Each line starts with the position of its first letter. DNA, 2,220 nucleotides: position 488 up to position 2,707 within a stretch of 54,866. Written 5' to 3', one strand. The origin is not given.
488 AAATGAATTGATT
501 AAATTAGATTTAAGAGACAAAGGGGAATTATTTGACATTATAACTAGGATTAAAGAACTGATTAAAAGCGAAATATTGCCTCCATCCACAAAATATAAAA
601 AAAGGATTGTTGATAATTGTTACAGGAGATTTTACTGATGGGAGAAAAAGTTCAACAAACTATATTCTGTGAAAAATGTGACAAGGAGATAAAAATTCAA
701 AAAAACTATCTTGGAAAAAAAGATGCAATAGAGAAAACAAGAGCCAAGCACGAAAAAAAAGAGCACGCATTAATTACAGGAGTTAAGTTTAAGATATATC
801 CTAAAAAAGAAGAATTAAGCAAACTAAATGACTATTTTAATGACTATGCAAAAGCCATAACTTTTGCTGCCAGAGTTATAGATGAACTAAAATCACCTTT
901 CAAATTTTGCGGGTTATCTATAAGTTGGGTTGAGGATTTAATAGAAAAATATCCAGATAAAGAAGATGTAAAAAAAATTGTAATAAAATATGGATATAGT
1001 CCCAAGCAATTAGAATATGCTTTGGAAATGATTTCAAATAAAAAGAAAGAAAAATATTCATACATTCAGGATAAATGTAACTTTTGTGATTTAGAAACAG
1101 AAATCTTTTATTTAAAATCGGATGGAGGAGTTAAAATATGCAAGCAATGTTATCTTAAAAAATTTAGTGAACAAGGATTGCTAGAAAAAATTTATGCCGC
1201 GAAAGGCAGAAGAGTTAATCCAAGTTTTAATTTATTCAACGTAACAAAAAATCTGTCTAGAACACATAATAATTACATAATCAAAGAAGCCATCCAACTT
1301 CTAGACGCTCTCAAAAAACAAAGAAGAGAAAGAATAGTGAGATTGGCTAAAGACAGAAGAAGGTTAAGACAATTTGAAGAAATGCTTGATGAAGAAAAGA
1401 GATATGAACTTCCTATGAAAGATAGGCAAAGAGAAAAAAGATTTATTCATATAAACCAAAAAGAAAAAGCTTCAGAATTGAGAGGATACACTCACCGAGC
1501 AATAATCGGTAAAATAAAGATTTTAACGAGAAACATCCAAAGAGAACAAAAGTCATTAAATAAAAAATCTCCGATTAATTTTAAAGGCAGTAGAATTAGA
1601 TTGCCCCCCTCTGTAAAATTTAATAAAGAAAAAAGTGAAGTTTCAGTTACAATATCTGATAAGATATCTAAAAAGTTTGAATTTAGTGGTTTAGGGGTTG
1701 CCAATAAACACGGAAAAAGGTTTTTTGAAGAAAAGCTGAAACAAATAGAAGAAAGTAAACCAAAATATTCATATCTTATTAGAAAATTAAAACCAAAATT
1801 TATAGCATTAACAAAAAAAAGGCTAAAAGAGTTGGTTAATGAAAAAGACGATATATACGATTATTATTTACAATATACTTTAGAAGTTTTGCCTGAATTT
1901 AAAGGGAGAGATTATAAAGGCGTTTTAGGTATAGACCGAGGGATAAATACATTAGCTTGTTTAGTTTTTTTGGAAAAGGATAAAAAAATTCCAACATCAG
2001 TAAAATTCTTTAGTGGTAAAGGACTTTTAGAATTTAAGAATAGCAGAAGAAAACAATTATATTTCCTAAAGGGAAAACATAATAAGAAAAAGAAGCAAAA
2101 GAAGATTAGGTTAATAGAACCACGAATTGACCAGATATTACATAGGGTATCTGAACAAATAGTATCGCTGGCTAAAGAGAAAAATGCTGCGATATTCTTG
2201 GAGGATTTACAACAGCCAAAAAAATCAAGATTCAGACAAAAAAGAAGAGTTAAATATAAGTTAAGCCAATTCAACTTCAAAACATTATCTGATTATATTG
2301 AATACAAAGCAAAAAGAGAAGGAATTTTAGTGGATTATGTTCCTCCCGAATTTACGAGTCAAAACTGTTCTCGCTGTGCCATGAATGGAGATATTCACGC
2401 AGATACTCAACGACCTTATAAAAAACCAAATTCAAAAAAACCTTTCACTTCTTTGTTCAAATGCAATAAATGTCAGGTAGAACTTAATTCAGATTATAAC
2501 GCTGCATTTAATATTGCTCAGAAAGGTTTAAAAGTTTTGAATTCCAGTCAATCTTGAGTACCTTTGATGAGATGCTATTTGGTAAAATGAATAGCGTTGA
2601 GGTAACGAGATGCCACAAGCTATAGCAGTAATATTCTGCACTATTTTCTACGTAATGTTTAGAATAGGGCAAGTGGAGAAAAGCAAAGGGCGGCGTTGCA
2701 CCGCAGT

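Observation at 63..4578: Compact type V-F-like CRISPR-Cas locus: degenerate cas4, a 639-aa Cas12f/Cas14-type RuvC effector, a tracrRNA region and a 23-repeat array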

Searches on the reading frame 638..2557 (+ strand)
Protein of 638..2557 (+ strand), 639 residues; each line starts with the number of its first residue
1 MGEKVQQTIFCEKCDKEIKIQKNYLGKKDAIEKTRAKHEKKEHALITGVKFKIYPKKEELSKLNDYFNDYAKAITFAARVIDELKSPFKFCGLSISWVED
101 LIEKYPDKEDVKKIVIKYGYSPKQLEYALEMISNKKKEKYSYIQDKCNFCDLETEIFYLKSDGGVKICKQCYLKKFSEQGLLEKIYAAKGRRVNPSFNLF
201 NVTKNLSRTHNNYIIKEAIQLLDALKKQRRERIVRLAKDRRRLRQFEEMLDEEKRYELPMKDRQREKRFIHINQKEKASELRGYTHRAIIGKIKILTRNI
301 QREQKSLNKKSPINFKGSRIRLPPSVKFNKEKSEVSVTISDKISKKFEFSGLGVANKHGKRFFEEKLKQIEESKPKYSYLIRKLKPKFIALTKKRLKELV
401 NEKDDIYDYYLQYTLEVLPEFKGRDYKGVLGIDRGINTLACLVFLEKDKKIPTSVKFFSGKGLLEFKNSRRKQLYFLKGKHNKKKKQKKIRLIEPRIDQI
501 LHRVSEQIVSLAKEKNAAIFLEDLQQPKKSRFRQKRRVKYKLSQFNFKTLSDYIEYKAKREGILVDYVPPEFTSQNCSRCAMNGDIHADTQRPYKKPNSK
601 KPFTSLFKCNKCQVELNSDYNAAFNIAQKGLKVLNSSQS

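Call 5: search_protein_families(library=pfam, proteins=[window:638-2554:+], max_evalue=1)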
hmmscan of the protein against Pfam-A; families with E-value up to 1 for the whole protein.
window:638-2554:+ (639 aa): 7 families
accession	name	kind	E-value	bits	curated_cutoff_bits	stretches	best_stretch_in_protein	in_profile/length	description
PF07282.18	Cas12f1-like_TNB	-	2.9e-18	66.2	26.3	1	547-626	1-60/60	Cas12f1-like, TNB domain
PF18516.7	RuvC_1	-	7.8e-08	32.3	26.2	2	427-541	21-132/244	RuvC nuclease domain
PF01385.25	OrfB_IS605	-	0.002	18.8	30.5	1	428-510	17-101/120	Probable transposase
PF18796.6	LPD1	-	0.031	14.7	27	1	17-74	31-74/78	Large polyvalent protein-associated domain 1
PF04432.18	FrhB_FdhB_C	-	0.17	12.2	23.3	0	101-152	50-100/150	Coenzyme F420 hydrogenase/dehydrogenase, beta subunit C terminus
PF07261.16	DnaB_2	-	0.25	11.5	22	1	107-144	16-53/74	Replication initiation and membrane attachment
PF10080.14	FtrD-like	-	0.68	10.5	26.3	1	120-173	11-59/101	Membrane iron-sulfur containing protein FtrD-like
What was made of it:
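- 638..2557 (+): cas12f2 (cas14b), 639 aa. RuvC residues D433, E522, D619. TNB zinc ribbon C577/C580/C609/C612. REC zinc finger C147/C150/C168/C171. Pfam Cas12f1-like_TNB and RuvC_1 (call 5).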

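Call 6: search_protein_families(library=ncbifam, proteins=[window:638-2554:+], max_evalue=1)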
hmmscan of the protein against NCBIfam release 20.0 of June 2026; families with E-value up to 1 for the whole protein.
window:638-2554:+ (639 aa): 4 families
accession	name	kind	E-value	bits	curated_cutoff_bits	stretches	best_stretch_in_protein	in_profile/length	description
NF049972.1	CRISPR_Cas12f2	exception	2.2e-211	703.2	450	1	48-635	1-524/524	type V CRISPR-associated effector Cas12f2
NF040570.1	guided_TnpB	subfamily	1.3e-27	97.1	100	1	251-629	62-389/389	RNA-guided endonuclease TnpB family protein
TIGR01766.2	TIGR01766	domain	3.2e-17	62.8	32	1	497-574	5-82/82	IS200/IS605 family accessory protein TnpB-related protein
NF038280.1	IS607_TnpB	exception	2.5e-09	36.6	350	1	428-630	203-392/431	IS607 family element RNA-guided endonuclease TnpB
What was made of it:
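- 638..2557 (+): NCBIfam NF049972 CRISPR_Cas12f2 2e-211, 703 bits against a cutoff of 450 (call 6).
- On Type V-F2 CRISPR-Cas (Cas12f2/Cas14b): NCBIfam NF049972 scores 703.2 bits (cutoff 450) and covers profile positions 1-524/524 (call 6).
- On TnpB / IS200-IS605 element: guided_TnpB scores 97.1, below its cutoff of 100, and IS607_TnpB scores 36.6, below 350 (call 6).
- NCBIfam Cas12f2 scores 703 bits against a cutoff of 450 (call 6). There are sub-threshold hits to guided_TnpB (97.1 against a cutoff of 100) and OrfB_IS605 (calls 5, 6).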

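Call 7: search_solved_structures(query=window:638-2554:+, max_evalue=1, show_alignments=2)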
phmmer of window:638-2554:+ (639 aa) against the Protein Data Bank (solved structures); distinct sequences matched with E-value up to 1: 15.
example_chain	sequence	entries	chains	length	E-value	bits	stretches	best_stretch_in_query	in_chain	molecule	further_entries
8j3r_A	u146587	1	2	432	9.4e-12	47.7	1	402-631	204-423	Transposase IS605 OrfB C-terminal domain-containing protein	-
8j12_A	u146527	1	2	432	3.3e-11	45.9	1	407-631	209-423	Transposase IS605 OrfB C-terminal domain-containing protein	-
8j1j_A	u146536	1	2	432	4.2e-11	45.5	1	406-631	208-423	Transposase IS605 OrfB C-terminal domain-containing protein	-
7wju_A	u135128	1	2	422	3.7e-10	42.4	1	407-631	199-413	OrfB_Zn_ribbon domain-containing protein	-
8dzj_A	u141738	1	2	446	4.3e-10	42.2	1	407-631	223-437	OrfB_Zn_ribbon domain-containing protein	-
7l48_A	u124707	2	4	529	5.4e-10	41.9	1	411-632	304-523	Cas12f | Cas12f1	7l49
9nzp_A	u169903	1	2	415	7.7e-10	41.4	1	461-635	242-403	IS200/IS605 family element transposase accessory protein TnpB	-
8hr5_A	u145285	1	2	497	9.7e-10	41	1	412-631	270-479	Transposase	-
7c7l_A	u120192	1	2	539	2.7e-09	39.6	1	459-632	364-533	CRISPR-associated protein Cas14a.1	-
9nzo_B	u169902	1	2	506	8.2e-08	34.7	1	429-629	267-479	Cas12f Effector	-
9nzr_A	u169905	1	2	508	8.2e-08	34.7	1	429-629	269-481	Cas12f Nuclease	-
9nzq_A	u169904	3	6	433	1.9e-05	26.9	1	498-631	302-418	Cas12f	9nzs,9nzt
8bf8_A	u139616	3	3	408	0.0097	17.9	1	468-631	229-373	RNA-guided DNA endonuclease TnpB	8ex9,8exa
8h1j_A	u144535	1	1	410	0.0098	17.9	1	468-631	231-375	RNA-guided DNA endonuclease TnpB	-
9i8y_A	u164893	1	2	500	0.032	16.2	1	481-594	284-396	CRISPR-associated endodeoxyribonuclease Cas12f1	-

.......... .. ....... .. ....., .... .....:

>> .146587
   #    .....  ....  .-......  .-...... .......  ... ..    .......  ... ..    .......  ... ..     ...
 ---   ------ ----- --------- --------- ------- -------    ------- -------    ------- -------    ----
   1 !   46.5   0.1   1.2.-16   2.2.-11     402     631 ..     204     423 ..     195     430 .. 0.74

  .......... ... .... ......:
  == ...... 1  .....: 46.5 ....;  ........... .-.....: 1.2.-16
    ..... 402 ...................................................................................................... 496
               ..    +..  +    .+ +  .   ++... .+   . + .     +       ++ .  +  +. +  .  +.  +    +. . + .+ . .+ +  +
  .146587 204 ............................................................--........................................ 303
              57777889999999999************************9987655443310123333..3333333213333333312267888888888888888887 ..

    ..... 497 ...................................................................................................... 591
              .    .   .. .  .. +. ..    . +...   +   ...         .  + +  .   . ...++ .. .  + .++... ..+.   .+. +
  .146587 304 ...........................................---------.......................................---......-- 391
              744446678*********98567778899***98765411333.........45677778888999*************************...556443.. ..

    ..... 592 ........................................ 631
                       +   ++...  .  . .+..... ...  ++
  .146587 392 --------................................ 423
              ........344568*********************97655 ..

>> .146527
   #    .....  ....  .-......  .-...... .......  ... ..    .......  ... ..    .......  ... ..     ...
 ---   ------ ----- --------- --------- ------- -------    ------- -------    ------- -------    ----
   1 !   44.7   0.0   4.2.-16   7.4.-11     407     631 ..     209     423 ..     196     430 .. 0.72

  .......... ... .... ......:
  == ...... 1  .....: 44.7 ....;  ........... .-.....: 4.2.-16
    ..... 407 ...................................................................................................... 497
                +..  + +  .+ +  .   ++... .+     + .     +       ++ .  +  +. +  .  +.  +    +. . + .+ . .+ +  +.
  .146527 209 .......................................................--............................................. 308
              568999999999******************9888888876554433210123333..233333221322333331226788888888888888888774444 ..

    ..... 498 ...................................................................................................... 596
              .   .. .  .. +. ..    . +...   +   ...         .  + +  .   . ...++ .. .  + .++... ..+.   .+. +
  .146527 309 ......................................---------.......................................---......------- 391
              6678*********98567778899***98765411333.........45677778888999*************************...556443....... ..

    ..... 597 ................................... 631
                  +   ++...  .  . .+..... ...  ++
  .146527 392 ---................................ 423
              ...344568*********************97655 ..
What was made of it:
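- On Type V-F2 CRISPR-Cas (Cas12f2/Cas14b): They align to the catalytic motifs of AsCas12f (call 7).
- On Type V-F1 (Cas12f1/Cas14a): PDB sequence hits cover only residues ~410-632 (call 7).
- The C-terminal RuvC/TNB part matches Un1Cas12f1 at E=5e-10 (call 7).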

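Call 8: find_homologous_proteins(query=window:638-2554:+)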
Query window:638-2554:+ (639 aa): 24 proteins with E <= 0.001 among 8000 candidates.
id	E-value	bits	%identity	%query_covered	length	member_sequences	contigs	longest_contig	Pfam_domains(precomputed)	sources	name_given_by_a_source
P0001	0.0e+0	1400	100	100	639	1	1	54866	PF18516.8,PF07282.19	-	-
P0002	0.0e+0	1207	86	99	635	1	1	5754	PF18516.8,PF07282.19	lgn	-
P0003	0.0e+0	1186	85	98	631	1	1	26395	PF18516.8,PF07282.19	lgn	-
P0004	2.0e-227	775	58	100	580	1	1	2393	PF07282.19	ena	-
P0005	6.0e-220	750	58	98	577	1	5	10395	PF07282.19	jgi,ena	-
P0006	6.6e-217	740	58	100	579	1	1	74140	PF07282.19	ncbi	ncbi:MAG: transposase [Nanoarchaeota archaeon]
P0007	2.9e-213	728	58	100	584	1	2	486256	PF07282.19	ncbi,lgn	ncbi:MAG: transposase [Candidatus Pacearchaeota archaeon]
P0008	2.6e-203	695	57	99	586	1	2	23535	PF07282.19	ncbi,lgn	ncbi:MAG: transposase [Candidatus Aenigmatarchaeota archaeon]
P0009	2.9e-203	695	57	99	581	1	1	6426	PF07282.19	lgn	-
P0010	5.0e-200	684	55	99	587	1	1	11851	PF07282.19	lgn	-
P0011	1.7e-196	673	55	100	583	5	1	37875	PF07282.19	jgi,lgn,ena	-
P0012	1.8e-194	666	55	99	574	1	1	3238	PF07282.19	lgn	-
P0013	1.8e-191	656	52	99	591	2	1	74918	PF07282.19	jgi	-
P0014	1.3e-186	640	53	98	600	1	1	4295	PF07282.19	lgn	-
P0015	2.6e-180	619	48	99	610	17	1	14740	PF18516.8,PF07282.19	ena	-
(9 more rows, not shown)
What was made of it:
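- Public annotations of the closest NCBI homologs read 'transposase' (call 8).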

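Call 9: find_encoding_contigs(protein=window:638-2557:+, flank=10000)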
Protein window:638-2557:+ (639 aa): 1 contig read that carries it; 1 place shown.
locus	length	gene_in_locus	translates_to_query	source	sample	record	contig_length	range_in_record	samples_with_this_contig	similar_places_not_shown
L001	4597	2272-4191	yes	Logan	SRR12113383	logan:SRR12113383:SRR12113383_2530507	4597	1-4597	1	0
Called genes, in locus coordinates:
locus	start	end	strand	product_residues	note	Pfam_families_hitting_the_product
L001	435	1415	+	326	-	PF01867:Cas_Cas1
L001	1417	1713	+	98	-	PF09827:CRISPR_Cas2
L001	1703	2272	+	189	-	PF01930:Cas_Cas4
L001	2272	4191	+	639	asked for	PF18516:RuvC_1 (faint), PF07282:Cas12f1-like_TNB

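Call 16: find_related_loci(query=A1, collection=genome_contigs, flank=6000)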
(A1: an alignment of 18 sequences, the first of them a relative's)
Query A1 (639 aa) in genome_contigs; peptide patterns used: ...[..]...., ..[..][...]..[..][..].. (x = any residue, [..] = any of these).
131 stretches matched a pattern; 97 encode a relative of the query (tblastn E <= 1e-3); the best 80 are kept; 79 distinct loci.
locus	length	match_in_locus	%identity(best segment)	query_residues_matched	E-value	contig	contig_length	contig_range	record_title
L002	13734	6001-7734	58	1-637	0e+0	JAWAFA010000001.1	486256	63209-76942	MAG: Candidatus Pacearchaeota archaeon isolate QQ_201907_bins_24 QQ_201907_bins_24_scaffold_1, whole genome shotgun sequ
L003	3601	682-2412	57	6-637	0e+0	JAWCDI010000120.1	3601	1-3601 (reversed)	MAG: Candidatus Aenigmatarchaeota archaeon isolate JZ-1_201912_bins_45 JZ-1_201912_bins_45_scaffold_121, whole genome sh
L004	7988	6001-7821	48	6-639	0e+0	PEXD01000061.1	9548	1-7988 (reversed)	MAG: Candidatus Woesearchaeota archaeon CG07_land_8_20_14_0_80_44_23 CG07_land_8_20_14_0.80_scaffold_20221_c, whole geno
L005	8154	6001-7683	50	7-630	0e+0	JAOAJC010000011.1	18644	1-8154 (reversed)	MAG: Candidatus Pacearchaeota archaeon isolate SKW152 NODE_11_length_18644_cov_4.498842, whole genome shotgun sequence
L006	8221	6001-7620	43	44-637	1e-134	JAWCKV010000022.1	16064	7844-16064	MAG: Candidatus Hadarchaeales archaeon isolate JZ-2_201705_bins_153 JZ-2_201705_bins_153_scaffold_22, whole genome shotg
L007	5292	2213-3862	40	45-637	2e-124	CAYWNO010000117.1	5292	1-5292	MAG TPA_asm: uncultured Methanosarcinales archaeon isolate SRP178908_co1_9 genome assembly, contig: NODE_14057_length_52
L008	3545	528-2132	40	44-637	7e-117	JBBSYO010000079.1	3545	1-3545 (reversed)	MAG: Nanoarchaeota archaeon isolate H52-bin126_1 H52_bin126_1_000000000079, whole genome shotgun sequence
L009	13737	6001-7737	58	1-637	0e+0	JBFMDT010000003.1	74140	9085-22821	MAG: Nanoarchaeota archaeon isolate MAG226 MAG226_3, whole genome shotgun sequence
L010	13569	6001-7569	39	45-635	1e-104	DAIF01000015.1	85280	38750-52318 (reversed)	MAG TPA_asm: Candidatus Pacearchaeota archaeon UBA73 UBA73_contig_5727, whole genome shotgun sequence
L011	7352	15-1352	39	147-631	6e-85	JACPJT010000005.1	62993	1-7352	MAG: Candidatus Aenigmatarchaeota archaeon isolate NC_groundwater_475_Ag_S-0.1um_40_10 S35_SO-1_scaffold_56125, whole ge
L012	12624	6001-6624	29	409-637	1e-19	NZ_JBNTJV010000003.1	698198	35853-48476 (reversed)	Natronomonas sp. EA1 EA1_scaffold3, whole genome shotgun sequence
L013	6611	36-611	32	426-639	6e-19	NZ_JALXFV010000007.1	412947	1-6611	Halomarina rubra strain ZS-47-S platanus_K_default_7, whole genome shotgun sequence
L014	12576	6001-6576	32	426-639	3e-18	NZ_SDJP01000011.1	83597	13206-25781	Halorubrum amylolyticum strain ZC67 scaffold11, whole genome shotgun sequence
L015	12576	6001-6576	31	426-639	4e-18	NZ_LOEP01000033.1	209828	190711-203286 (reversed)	Haloferax sp. Q22 scaffold33, whole genome shotgun sequence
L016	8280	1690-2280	30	421-639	6e-18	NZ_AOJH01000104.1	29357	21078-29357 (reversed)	Halorubrum kocurii JCM 14978 contig_104, whole genome shotgun sequence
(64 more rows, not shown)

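Call 17: find_related_loci(query=A1, collection=metagenome_contigs, flank=6000)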
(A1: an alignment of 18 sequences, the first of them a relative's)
Query A1 (639 aa) in metagenome_contigs; peptide patterns used: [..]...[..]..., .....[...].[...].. (x = any residue, [..] = any of these).
352 stretches matched a pattern; 41 encode a relative of the query (tblastn E <= 1e-3); 41 distinct loci.
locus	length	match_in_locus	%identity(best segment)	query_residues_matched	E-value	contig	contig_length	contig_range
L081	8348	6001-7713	58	9-636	0e+0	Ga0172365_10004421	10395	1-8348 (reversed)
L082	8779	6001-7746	55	1-636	0e+0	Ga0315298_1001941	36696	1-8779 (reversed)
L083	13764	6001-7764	52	6-636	0e+0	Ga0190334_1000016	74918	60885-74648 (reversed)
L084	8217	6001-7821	48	6-639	0e+0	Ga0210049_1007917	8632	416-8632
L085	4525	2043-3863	48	6-639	0e+0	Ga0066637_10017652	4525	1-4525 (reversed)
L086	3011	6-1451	56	139-636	9e-179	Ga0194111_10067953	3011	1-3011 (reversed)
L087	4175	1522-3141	41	42-635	2e-132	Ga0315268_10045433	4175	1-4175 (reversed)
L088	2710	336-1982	40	47-636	3e-130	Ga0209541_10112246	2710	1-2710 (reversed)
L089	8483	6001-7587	41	37-633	2e-115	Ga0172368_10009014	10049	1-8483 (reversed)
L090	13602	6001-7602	41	44-637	5e-115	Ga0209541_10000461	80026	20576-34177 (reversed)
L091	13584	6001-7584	39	42-637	2e-109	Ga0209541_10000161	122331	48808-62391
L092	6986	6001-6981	42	6-360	2e-78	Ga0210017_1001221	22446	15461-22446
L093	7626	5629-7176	30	58-631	3e-64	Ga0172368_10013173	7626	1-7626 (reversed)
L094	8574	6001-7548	30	58-631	3e-64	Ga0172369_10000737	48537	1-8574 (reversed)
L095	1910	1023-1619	36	408-631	9e-26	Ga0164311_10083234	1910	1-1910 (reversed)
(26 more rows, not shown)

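Call 31: predict_structure(alignment_id=A1)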
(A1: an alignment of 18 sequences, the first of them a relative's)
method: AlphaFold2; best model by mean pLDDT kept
length: 639 residues; sequences in the alignment: 18
mean_pLDDT: 82.0   pTM: 0.62
mean pLDDT of the five models: 82.0, 78.2, 78.0, 76.7, 76.7
residues with pLDDT >= 90: 148; 70-90: 413; 50-70: 69; < 50: 9
segments of 3 or more residues with pLDDT < 50: 1-4
pLDDT, mean of each block of 10 residues (from residue 1): 59 72 76 78 70 84 89 93 90 89 88 86 88 84 90 91 86 90 77 80 82 90 90 90 93 90 89 88 92 94 88 87 80 80 77 67 79 79 82 74 76 75 77 79 88 87 85 68 69 82 92 91 63 65 75 87 82 78 81 75 77 85 89 68
secondary structure, 60 per line:
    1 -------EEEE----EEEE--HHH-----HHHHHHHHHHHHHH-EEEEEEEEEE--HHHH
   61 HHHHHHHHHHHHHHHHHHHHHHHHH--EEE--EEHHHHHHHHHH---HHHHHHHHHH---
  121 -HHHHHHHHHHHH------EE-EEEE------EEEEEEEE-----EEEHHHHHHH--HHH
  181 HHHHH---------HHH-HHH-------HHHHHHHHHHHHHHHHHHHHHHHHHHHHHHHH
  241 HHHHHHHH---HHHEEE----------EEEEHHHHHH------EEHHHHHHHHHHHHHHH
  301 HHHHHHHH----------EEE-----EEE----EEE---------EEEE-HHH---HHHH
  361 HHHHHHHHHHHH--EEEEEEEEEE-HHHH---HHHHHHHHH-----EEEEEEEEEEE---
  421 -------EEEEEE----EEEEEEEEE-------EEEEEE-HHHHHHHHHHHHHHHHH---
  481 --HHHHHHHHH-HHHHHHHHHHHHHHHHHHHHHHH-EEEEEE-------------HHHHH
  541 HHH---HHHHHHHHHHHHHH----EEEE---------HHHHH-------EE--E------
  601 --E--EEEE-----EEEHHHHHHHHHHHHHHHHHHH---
elements in order: E8-11 E16-19 H30-43 E45-54 H57-85 E88-90 H95-104 H108-117 H122-133 E143-146 E153-160 E166-168 H169-175 H178-185 H209-248 E255-257 E268-271 H272-277 H286-308 E319-321 E327-329 E334-336 E346-349 H357-372 E375-384 H386-389 H393-401 E407-417 E428-433 E438-446 E454-459 H461-477 H483-491 H493-515 E517-522 H536-543 H547-560 E565-568 H578-582 E606-609 E615-617 H618-636
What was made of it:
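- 914..1042 (+): Clade-specific insertion of about 40 aa (residues ~93-135), predicted to form three helices. AF2 helices 95-104, 108-117 and 122-133 with pLDDT of about 84-88 (call 31).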

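Call 34: search_solved_structures(query=L001:1703-2269:+, max_evalue=1, show_alignments=3)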
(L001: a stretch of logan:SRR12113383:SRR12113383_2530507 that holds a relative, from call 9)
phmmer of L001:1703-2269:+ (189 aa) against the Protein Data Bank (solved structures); distinct sequences matched with E-value up to 1: 1.
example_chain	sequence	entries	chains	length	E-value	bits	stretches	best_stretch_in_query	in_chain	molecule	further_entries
4r5q_A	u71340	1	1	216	0.0029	20.7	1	4-173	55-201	CRISPR-associated exonuclease, Cas4 family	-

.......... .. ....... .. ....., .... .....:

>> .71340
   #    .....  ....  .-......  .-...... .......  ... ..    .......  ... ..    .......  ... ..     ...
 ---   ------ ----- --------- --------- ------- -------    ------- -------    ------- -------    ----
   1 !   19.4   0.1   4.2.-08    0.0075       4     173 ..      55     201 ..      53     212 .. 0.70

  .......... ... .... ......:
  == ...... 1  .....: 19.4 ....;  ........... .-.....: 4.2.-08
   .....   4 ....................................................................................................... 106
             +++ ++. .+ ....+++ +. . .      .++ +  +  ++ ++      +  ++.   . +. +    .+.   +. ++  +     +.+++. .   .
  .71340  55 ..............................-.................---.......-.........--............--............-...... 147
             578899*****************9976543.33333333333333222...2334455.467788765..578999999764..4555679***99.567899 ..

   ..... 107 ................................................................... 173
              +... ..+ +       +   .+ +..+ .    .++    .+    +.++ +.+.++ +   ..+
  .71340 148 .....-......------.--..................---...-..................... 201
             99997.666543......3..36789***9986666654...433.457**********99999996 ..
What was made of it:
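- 69..638 (+): cas4 (189 codons). The start codon is ATG in L001 but ATT in the window, and the first canonical start in the window is TTG at 93. The RecB-type nuclease fold is kept, but the catalytic Glu is Gln (PLQLK), the Tyr of QhXXY is lost, and the C-terminal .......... is reduced to one Cys. Aligned to Pcal_0546 (4r5q) in call 34.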
